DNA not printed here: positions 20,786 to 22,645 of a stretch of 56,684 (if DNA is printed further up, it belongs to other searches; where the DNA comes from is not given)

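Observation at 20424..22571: Cytochrome b + 2x[4Fe-4S] + MvhD-like fusion with a coupled 170-aa partner and its own FNR-type box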

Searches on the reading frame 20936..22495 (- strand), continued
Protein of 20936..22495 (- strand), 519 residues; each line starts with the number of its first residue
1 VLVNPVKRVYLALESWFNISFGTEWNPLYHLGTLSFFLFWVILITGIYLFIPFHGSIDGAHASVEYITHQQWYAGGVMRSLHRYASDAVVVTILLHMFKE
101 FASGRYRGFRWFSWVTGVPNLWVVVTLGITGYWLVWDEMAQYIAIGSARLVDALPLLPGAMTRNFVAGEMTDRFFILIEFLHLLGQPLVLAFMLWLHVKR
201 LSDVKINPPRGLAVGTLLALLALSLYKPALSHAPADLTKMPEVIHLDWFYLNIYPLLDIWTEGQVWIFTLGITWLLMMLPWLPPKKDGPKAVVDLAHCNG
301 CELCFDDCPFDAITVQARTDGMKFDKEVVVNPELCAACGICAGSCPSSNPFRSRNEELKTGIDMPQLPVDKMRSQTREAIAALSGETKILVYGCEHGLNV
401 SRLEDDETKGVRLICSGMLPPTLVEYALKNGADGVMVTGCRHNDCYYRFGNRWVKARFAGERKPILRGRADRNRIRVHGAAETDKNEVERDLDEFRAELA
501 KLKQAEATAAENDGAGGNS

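Call 65: list_cluster_members(proteins=[P0242, P0245, P0257, P0261, P0266, P0287, P0296, P0305, P0326, P0364])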
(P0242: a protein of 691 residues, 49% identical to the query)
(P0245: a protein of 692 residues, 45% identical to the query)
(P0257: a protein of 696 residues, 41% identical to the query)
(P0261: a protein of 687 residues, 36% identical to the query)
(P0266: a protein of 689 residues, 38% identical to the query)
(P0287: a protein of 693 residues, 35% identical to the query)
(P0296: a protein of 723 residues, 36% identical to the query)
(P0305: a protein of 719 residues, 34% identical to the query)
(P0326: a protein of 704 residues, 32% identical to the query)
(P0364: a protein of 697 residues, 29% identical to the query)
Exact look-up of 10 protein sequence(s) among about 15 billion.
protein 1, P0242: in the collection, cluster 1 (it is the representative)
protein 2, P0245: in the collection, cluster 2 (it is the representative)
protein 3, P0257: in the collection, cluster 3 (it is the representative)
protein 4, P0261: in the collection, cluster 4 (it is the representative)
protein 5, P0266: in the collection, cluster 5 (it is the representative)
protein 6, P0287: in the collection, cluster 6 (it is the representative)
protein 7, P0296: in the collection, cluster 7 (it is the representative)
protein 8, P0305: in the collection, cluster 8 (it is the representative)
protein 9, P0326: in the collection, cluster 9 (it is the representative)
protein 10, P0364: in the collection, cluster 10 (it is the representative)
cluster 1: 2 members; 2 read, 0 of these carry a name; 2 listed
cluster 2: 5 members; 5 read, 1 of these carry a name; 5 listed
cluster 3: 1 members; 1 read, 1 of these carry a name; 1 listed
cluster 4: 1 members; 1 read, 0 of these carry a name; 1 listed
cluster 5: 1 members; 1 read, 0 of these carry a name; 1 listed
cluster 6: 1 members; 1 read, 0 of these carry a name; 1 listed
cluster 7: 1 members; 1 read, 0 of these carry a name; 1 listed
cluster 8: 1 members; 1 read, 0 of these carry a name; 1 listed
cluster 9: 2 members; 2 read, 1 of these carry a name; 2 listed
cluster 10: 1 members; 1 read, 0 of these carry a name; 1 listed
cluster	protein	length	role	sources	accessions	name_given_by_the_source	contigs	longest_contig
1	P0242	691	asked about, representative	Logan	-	-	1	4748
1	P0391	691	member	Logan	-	-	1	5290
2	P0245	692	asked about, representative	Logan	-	-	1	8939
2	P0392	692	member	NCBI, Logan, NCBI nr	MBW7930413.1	MAG: hydrogenase iron-sulfur subunit [Gammaproteobacteria bacterium] | hydrogenase iron-sulfur subunit [Gammaproteobacteria bacterium]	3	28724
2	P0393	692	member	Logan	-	-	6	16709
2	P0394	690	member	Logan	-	-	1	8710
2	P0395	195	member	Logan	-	-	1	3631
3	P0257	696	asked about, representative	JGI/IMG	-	ferredoxin/coenzyme F420-reducing hydrogenase delta subunit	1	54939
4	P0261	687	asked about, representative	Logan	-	-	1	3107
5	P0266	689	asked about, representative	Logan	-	-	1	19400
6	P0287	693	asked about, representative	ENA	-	-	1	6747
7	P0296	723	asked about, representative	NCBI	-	-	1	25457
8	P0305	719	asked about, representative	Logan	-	-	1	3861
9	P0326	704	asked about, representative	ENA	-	-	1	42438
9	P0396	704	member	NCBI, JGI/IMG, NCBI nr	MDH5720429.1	MAG: hydrogenase iron-sulfur subunit [Spirochaetia bacterium] | hydrogenase iron-sulfur subunit [Spirochaetia bacterium]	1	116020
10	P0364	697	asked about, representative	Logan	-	-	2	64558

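Call 67: search_protein_families(library=pfam, proteins=[L020:8257-9810:+, L020:11805-12791:+, L020:13342-15234:+, L020:6693-7649:+, L020:4471-5793:+, L020:2373-3848:+, L020:12788-13228:+, L020:9872-11527:+, L020:1240-2370:+, L020:7618-8127:+], max_evalue=0.0001)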
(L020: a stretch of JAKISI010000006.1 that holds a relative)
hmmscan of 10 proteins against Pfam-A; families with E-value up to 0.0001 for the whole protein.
L020:8257-9810:+ (517 aa): 2 families
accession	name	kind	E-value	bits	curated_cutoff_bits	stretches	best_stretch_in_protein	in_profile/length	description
PF00027.35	cNMP_binding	-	6.2e-27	93.8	27.5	2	166-253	2-88/89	Cyclic nucleotide-binding domain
PF00581.25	Rhodanese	-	1.1e-07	32.7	22.2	1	267-344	8-97/102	Rhodanese-like domain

L020:11805-12791:+ (328 aa): 1 family
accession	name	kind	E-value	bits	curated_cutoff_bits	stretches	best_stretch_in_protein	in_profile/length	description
PF01207.24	Dus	-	2.4e-88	296.7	20.4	1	16-321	2-304/311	Dihydrouridine synthase (Dus)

L020:13342-15234:+ (630 aa): 2 families
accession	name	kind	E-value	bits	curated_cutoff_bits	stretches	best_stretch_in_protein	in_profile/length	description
PF00920.27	ILVD_EDD_N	-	2.5e-129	431.4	27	1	34-358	1-314/316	Dihydroxy-acid/6-phosphogluconate dehydratase N-terminal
PF24877.1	ILV_EDD_C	-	1.7e-73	246.6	27.7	1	407-606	2-191/191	Dihydroxy-acid/6-phosphogluconate dehydratase C-terminal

L020:6693-7649:+ (318 aa): 2 families
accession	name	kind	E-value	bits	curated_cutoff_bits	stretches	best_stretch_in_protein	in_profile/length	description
PF00586.29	AIRS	-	2.9e-32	111.8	24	1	28-137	1-111/112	AIR synthase related protein, N-terminal domain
PF02769.27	AIRS_C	-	3e-10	40.9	23.1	1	152-296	3-151/156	AIR synthase related protein, C-terminal domain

L020:4471-5793:+ (440 aa): 2 families
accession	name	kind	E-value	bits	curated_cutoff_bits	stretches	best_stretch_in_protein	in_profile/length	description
PF00926.24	DHBP_synthase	-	4.2e-87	291.1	26.4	1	62-253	1-191/191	3,4-dihydroxy-2-butanone 4-phosphate synthase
PF00925.25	GTP_cyclohydro2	-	2e-49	167.8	23.3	1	262-422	1-164/165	GTP cyclohydrolase II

L020:2373-3848:+ (491 aa): 0 families

L020:12788-13228:+ (146 aa): 0 families

L020:9872-11527:+ (551 aa): 12 families
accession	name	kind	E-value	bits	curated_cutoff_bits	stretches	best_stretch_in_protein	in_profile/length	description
PF00033.24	Cytochrome_B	-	4.7e-18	66.1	27.2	1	65-240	8-182/189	Cytochrome b/b6/petB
PF02662.21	FlpD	-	1.1e-15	58.1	22.3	1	448-541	26-119/123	Methyl-viologen-reducing hydrogenase, delta subunit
PF13631.11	Cytochrom_B_N_2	-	2.8e-10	40.9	27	1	132-240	4-113/169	Cytochrome b(N-terminal)/b6/petB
PF00037.32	Fer4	-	9.4e-09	35.2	21.1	1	335-355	3-23/24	4Fe-4S binding domain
PF12838.12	Fer4_7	-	9.7e-09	36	27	1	339-389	1-50/52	4Fe-4S dicluster domain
PF12837.12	Fer4_6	-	1.1e-08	35.1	25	1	334-354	3-23/24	4Fe-4S binding domain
PF13237.11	Fer4_10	-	8.4e-07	29.3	25.5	0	371-400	3-22/53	4Fe-4S dicluster domain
PF25160.1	LdpA_Fe-S-bd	-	1.7e-06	28.2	27.6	0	333-358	21-46/49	LdpA Fe-S cluster-binding domain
PF13187.11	Fer4_9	-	4e-06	27.2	27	1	339-389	1-49/52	4Fe-4S dicluster domain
PF12800.12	Fer4_4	-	1.4e-05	25.4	24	0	338-353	2-17/17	4Fe-4S binding domain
PF12797.12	Fer4_2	-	1.7e-05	24.9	24.5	0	336-352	6-22/22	4Fe-4S binding domain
PF14697.11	Fer4_21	-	8e-05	23.1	35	0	333-389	1-53/59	4Fe-4S dicluster domain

L020:1240-2370:+ (376 aa): 3 families
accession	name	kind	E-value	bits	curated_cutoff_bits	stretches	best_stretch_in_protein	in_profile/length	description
PF01872.23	RibD_C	-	5.6e-50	170.3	24.1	1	150-364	1-195/197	RibD C-terminal domain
PF00383.29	dCMP_cyt_deam_1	-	5.9e-19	68.3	25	1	8-103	6-102/102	Cytidine and deoxycytidylate deaminase zinc-binding region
PF14437.12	MafB19-deam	-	3.8e-10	40.3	27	1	10-144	7-140/142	MafB19-like deaminase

L020:7618-8127:+ (169 aa): 1 family
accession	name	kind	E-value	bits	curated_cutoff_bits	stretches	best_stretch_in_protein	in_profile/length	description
PF04608.18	PgpA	-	1.4e-44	151.9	28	1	29-166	2-140/141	Phosphatidylglycerophosphatase A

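Call 73: find_related_loci(query=A4, collection=metagenome_contigs, flank=7000)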
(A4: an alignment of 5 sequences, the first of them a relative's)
Query A4 (591 aa) in metagenome_contigs; peptide patterns used: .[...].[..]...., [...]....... (x = any residue, [..] = any of these).
600 stretches matched a pattern (row limit reached: there are more); 400 encode a relative of the query (tblastn E <= 1e-3); the best 80 are kept; 80 distinct loci.
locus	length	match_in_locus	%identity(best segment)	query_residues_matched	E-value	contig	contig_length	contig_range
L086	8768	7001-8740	73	8-591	0e+0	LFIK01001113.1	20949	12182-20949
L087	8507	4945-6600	72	38-591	0e+0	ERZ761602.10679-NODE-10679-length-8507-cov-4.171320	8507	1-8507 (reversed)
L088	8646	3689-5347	73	38-591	0e+0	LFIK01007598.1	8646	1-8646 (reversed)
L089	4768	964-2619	71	38-591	0e+0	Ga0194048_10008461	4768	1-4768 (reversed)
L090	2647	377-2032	71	38-591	0e+0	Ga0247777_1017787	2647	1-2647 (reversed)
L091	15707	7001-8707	69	38-591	0e+0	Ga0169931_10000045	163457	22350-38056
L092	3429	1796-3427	72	38-583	0e+0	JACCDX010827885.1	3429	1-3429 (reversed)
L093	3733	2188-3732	73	1-523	0e+0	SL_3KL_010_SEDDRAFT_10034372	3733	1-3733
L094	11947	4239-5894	71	38-591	0e+0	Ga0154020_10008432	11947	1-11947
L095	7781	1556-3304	65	2-591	0e+0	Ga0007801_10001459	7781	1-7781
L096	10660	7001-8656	72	38-591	0e+0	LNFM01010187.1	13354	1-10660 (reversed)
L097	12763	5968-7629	67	38-591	0e+0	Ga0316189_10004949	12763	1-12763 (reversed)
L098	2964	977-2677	63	34-591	0e+0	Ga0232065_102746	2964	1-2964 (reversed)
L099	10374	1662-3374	63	31-591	0e+0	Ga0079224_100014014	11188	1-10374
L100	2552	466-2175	68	36-591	0e+0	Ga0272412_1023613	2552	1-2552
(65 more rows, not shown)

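Call 82: search_protein_families(library=pfam, proteins=[L067:5618-7552:+, L067:7545-8075:+, L082:6724-8019:+, L082:4617-6731:+], max_evalue=0.001)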
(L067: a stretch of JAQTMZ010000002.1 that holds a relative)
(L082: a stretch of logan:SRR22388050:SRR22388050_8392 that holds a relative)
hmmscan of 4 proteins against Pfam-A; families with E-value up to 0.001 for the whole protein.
L067:5618-7552:+ (644 aa): 6 families
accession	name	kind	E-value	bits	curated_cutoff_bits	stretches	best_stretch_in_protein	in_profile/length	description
PF00033.24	Cytochrome_B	-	1.9e-20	74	27.2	1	29-200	11-181/189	Cytochrome b/b6/petB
PF00175.26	NAD_binding_1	-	8.4e-18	65.5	22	1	502-603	2-106/109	Oxidoreductase NAD-binding domain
PF00111.32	Fer2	-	7.5e-16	58.3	21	1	303-373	7-76/77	2Fe-2S iron-sulfur cluster binding domain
PF00970.30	FAD_binding_6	-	1.1e-14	55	21.1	1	397-489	2-97/99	Oxidoreductase FAD-binding domain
PF13631.11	Cytochrom_B_N_2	-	4.5e-13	49.9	27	1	92-213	3-125/169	Cytochrome b(N-terminal)/b6/petB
PF07695.17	7TMR-DISM_7TM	-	0.00028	21.3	29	1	92-230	12-143/205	7TM diverse intracellular signalling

L067:7545-8075:+ (176 aa): 0 families

L082:6724-8019:+ (431 aa): 3 families
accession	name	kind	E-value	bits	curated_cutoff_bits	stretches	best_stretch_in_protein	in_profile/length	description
PF01512.22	Complex1_51K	-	1.2e-43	149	31.2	1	56-229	1-150/150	Nuo51 FMN-binding domain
PF10589.14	NADH_4Fe-4S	-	4.6e-22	78.1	23.5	1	341-421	5-85/85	NADH-ubiquinone oxidoreductase-F iron-sulfur binding region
PF10531.15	SLBB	-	9.6e-09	35.4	27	1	252-280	2-30/55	SLBB domain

L082:4617-6731:+ (704 aa): 13 families
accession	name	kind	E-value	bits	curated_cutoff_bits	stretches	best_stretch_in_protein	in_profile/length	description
PF02662.21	FlpD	-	9.3e-16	58.4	22.3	1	378-503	1-121/123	Methyl-viologen-reducing hydrogenase, delta subunit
PF00033.24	Cytochrome_B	-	5.4e-13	49.6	27.2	1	23-186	9-173/189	Cytochrome b/b6/petB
PF13631.11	Cytochrom_B_N_2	-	5.2e-11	43.2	27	1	87-198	4-115/169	Cytochrome b(N-terminal)/b6/petB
PF12838.12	Fer4_7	-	4.7e-09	37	27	1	283-309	25-51/52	4Fe-4S dicluster domain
PF12837.12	Fer4_6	-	8.6e-08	32.2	25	1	288-310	1-23/24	4Fe-4S binding domain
PF00037.32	Fer4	-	4.8e-06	26.6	21.1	0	289-311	1-23/24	4Fe-4S binding domain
PF13237.11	Fer4_10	-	4.9e-06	26.8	25.5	1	289-343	2-52/53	4Fe-4S dicluster domain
PF12797.12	Fer4_2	-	4.9e-06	26.6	24.5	1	288-308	2-22/22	4Fe-4S binding domain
PF14697.11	Fer4_21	-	7.1e-06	26.5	35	1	290-344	2-52/59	4Fe-4S dicluster domain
PF13187.11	Fer4_9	-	1.2e-05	25.7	27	1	295-347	1-51/52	4Fe-4S dicluster domain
PF25160.1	LdpA_Fe-S-bd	-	2.6e-05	24.3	27.6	0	290-316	22-48/49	LdpA Fe-S cluster-binding domain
PF13484.11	Fer4_16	-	5.7e-05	24.3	30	0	332-362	1-30/66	4Fe-4S double cluster binding domain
PF13534.11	Fer4_17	-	0.00079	20.4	22.2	0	293-309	43-59/61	4Fe-4S dicluster domain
